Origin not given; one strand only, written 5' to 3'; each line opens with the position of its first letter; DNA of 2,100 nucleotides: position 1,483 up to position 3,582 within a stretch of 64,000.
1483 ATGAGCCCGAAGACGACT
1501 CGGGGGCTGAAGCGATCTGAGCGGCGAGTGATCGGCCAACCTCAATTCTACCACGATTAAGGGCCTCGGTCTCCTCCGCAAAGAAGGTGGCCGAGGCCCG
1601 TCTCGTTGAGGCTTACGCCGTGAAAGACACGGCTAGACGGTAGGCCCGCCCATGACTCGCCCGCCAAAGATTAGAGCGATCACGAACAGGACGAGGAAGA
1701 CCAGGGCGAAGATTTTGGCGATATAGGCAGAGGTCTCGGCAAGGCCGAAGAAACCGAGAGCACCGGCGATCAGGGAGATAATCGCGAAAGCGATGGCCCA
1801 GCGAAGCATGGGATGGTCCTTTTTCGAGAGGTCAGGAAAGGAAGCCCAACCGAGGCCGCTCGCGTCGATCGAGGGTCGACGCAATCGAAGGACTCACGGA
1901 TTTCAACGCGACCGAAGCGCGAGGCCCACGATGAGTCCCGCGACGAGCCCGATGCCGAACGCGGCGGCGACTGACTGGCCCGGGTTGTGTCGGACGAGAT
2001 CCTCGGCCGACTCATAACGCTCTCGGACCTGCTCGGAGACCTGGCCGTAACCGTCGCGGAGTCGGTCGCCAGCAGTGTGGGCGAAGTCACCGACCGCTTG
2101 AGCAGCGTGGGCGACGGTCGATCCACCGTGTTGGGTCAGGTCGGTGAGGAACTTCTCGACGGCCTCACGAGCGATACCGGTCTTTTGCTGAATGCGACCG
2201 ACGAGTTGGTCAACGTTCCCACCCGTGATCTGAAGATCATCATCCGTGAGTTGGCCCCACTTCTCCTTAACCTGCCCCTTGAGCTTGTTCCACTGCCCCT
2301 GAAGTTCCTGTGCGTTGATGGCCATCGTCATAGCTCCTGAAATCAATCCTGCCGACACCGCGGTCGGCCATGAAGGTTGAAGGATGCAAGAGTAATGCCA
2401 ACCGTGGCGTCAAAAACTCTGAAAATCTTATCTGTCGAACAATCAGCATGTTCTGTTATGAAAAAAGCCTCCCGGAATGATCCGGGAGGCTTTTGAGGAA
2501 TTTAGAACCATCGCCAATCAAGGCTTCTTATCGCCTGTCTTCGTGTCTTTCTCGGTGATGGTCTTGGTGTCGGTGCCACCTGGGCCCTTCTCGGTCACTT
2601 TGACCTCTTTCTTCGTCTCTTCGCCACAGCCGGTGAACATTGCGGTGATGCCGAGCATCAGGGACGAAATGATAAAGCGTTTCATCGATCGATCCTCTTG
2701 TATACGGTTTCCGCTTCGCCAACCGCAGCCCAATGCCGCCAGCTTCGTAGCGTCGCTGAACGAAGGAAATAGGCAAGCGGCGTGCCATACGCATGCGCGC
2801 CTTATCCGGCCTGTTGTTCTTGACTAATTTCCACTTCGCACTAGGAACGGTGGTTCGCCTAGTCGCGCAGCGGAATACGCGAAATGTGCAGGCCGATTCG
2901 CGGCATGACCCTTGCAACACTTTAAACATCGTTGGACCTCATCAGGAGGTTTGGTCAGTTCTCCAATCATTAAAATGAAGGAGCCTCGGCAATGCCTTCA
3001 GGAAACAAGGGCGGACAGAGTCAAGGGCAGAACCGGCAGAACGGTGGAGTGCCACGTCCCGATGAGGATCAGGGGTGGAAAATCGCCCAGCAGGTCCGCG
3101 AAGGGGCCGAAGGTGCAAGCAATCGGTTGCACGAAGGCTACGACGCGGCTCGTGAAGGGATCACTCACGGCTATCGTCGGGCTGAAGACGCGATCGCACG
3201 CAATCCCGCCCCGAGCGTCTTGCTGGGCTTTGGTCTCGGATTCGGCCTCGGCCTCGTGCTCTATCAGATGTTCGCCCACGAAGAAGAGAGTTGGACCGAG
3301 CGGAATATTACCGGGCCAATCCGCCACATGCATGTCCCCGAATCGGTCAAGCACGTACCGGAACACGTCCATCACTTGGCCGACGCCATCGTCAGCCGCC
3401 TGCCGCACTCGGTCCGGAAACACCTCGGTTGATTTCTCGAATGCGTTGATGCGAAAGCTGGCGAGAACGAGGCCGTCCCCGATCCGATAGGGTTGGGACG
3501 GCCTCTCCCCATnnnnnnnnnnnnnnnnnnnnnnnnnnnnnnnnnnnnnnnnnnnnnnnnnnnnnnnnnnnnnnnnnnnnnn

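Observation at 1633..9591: Cluster of near-consensus sigma-54 (-24/-12) promoters in front of ElaB/YqjD-, CsbD-, YqjE-like membrane stress genes, beside an NtrC-type activator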

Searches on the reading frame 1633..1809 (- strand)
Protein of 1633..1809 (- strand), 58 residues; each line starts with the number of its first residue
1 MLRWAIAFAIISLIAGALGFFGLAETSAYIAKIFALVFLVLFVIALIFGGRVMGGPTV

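Call 5: search_protein_families(library=pfam, proteins=[window:1633-1809:-], max_evalue=0.01)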
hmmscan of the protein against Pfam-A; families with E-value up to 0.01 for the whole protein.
window:1633-1809:- (58 aa): 2 families
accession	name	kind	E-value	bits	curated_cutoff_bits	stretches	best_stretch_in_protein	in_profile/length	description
PF07043.18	DUF1328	-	6.3e-12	46.1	27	1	6-44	1-39/39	Protein of unknown function (DUF1328)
PF11666.13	DUF2933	-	0.0056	17.2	21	1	14-55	3-44/52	Protein of unknown function (DUF2933)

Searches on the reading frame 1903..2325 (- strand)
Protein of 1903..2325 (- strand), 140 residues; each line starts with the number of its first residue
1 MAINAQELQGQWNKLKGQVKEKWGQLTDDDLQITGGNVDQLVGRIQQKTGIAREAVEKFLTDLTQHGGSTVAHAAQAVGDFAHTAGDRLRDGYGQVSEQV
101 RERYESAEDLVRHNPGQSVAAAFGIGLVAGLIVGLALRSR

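Call 5: search_protein_families(library=pfam, proteins=[window:1903-2325:-], max_evalue=0.01)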
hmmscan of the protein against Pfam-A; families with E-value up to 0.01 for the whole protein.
window:1903-2325:- (140 aa): 3 families
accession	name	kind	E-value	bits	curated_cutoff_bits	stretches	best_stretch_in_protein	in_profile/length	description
PF05532.17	CsbD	-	5e-17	62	40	1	7-58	2-53/53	CsbD-like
PF19029.5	DUF883_C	-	4.6e-05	23.4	27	1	107-133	1-27/30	DUF883 C-terminal glycine zipper region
PF01442.23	Apolipoprotein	-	0.00026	21.2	90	1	11-114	8-111/190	Apolipoprotein A1/A4/E domain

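Call 24: find_related_loci(query=window:1903-2325:-, collection=metagenome_contigs, flank=6000)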
Query window:1903-2325:- (140 aa) in metagenome_contigs; peptide patterns used: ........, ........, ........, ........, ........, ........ (x = any residue, [..] = any of these).
600 stretches matched a pattern (row limit reached: there are more); 195 encode a relative of the query (tblastn E <= 1e-3); the best 80 are kept; 80 distinct loci.
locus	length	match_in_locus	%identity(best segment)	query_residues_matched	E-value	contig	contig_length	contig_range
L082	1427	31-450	91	1-140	3e-88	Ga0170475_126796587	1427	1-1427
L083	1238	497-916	81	1-140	6e-79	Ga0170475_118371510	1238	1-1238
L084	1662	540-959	77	1-140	2e-75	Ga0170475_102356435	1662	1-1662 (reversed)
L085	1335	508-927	78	1-140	2e-76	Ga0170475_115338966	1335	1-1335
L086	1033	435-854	79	1-140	2e-77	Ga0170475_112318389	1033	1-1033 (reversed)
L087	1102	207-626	77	1-140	4e-77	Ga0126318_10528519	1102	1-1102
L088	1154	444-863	78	1-140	2e-76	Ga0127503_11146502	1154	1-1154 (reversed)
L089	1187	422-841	77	1-140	7e-76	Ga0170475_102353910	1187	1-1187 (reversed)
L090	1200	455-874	74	1-140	1e-75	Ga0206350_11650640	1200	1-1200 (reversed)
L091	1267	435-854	76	1-140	3e-75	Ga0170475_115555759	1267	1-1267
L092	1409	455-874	77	1-140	1e-74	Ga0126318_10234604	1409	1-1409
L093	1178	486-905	76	1-140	2e-75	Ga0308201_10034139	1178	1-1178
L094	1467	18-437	77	1-140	6e-74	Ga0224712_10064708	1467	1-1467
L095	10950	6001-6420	76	1-140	2e-70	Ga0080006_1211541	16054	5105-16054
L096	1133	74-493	76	1-140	6e-75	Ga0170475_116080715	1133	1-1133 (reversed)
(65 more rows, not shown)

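Call 38: search_protein_families(library=ncbifam, proteins=[window:1903-2325:-], max_evalue=0.1)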
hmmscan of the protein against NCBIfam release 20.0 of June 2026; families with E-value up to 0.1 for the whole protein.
window:1903-2325:- (140 aa): 2 families
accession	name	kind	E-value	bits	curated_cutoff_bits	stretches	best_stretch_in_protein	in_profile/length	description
NF007748.0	PRK10428.1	equivalog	4.2e-18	65.1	113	1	4-64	2-62/69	hypothetical protein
NF007523.0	PRK10132.1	equivalog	0.053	14.2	157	1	38-133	10-104/108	hypothetical protein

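Call 57: find_homologous_proteins(query=window:1903-2325:-, max_evalue=0.001)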
Query window:1903-2325:- (140 aa): 1546 proteins with E <= 0.001 among 1679 candidates; the best 120 are listed.
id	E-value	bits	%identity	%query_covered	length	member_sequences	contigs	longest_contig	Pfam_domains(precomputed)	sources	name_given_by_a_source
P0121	2.8e-84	298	100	100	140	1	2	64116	PF05532.18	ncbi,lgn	-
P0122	1.7e-78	279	92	100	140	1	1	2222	PF19029.6,PF05532.18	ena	-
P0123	1.3e-76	273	89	100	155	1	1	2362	PF05532.18,PF01442.24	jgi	-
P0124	2.3e-75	269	89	100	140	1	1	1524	PF19029.6,PF05532.18,PF01442.24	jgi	jgi:uncharacterized protein YjbJ (UPF0337 family)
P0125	3.9e-74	265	88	100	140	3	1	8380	PF19029.6,PF05532.18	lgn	-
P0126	6.8e-74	264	63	88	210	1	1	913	PF05532.18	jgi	-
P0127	1.8e-73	263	86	100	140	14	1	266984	PF19029.6,PF05532.18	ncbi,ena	-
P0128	3.7e-72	258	85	100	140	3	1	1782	PF19029.6,PF05532.18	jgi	jgi:uncharacterized protein YjbJ (UPF0337 family)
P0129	3.8e-71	255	86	100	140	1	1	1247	PF05532.18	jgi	jgi:uncharacterized protein YjbJ (UPF0337 family)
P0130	1.0e-70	254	85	100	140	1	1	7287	PF05532.18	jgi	jgi:uncharacterized protein YjbJ (UPF0337 family)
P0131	1.4e-70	253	85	100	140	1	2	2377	PF05532.18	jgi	jgi:uncharacterized protein YjbJ (UPF0337 family)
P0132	2.0e-70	253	85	100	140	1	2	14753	PF05532.18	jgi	jgi:uncharacterized protein YjbJ (UPF0337 family)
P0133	2.6e-70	252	84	100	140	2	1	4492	PF05532.18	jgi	jgi:uncharacterized protein YjbJ (UPF0337 family)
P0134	3.1e-70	252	86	100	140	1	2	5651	PF19029.6,PF05532.18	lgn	-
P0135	5.2e-70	251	84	100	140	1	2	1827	PF05532.18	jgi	jgi:uncharacterized protein YjbJ (UPF0337 family)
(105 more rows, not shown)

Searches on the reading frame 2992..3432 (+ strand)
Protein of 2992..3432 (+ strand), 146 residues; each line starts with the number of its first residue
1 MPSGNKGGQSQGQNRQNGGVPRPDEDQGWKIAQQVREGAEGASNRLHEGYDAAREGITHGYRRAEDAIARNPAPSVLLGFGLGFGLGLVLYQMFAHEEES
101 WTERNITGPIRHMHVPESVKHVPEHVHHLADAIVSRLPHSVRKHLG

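Call 5: search_protein_families(library=pfam, proteins=[window:2992-3432:+], max_evalue=0.01)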
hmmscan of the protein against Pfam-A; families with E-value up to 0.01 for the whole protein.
window:2992-3432:+ (146 aa): 0 families

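Call 38: search_protein_families(library=ncbifam, proteins=[window:2992-3432:+], max_evalue=0.1)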
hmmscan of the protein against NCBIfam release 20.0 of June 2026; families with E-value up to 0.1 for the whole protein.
window:2992-3432:+ (146 aa): 0 families

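Call 39: search_protein_families(library=pfam, proteins=[window:2992-3432:+], max_evalue=5)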
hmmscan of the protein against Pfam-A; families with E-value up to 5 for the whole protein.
window:2992-3432:+ (146 aa): 0 families
